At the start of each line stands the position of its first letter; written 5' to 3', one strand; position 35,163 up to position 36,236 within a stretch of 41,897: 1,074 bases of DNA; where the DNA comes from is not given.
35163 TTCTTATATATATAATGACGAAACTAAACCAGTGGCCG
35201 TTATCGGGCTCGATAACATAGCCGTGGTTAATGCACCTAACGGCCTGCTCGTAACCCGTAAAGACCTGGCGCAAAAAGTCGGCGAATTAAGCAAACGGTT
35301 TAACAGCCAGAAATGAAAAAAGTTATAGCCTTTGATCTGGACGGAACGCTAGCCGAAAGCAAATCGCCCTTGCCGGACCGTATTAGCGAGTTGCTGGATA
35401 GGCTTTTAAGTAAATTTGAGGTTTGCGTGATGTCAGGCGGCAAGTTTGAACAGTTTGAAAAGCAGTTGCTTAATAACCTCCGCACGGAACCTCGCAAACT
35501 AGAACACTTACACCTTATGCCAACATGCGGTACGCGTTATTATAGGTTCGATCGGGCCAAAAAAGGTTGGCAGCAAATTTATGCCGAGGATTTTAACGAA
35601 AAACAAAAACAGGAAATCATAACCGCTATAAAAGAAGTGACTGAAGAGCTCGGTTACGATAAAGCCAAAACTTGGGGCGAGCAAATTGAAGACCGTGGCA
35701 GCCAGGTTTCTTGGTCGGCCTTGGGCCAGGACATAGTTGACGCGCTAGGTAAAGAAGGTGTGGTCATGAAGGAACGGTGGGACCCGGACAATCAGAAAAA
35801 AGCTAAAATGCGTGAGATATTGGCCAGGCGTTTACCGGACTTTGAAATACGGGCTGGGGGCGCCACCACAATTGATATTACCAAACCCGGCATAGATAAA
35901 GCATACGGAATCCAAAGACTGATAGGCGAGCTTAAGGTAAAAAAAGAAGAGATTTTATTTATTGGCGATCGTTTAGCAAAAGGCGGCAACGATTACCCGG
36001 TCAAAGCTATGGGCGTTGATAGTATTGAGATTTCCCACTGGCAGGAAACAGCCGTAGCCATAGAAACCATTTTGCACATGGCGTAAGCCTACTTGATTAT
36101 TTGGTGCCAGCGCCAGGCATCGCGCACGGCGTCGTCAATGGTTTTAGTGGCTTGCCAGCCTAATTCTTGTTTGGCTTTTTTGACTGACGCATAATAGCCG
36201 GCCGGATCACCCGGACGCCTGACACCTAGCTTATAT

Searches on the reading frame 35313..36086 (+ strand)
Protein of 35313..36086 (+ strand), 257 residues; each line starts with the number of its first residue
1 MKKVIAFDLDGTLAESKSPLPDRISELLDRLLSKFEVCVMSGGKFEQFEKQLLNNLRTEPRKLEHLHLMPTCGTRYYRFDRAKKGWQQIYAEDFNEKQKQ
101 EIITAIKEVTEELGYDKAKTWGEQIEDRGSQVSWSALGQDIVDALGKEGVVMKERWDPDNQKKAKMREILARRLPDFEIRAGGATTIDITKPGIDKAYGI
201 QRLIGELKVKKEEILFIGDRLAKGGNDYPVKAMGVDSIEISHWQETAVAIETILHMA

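Call 23: search_protein_families(library=pfam, proteins=[window:35313-36086:+], max_evalue=0.00001)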
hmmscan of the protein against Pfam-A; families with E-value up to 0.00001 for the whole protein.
window:35313-36086:+ (257 aa): 3 families
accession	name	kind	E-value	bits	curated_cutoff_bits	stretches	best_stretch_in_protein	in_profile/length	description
PF08282.18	Hydrolase_3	-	1.1e-14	55.2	20.9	1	5-220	1-212/255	haloacid dehalogenase-like hydrolase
PF03332.19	PMM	-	1.6e-10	41.6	22.4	1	25-230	2-194/221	Eukaryotic phosphomannomutase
PF00702.32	Hydrolase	-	5.3e-08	33.9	26.4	1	3-221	2-181/191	haloacid dehalogenase-like hydrolase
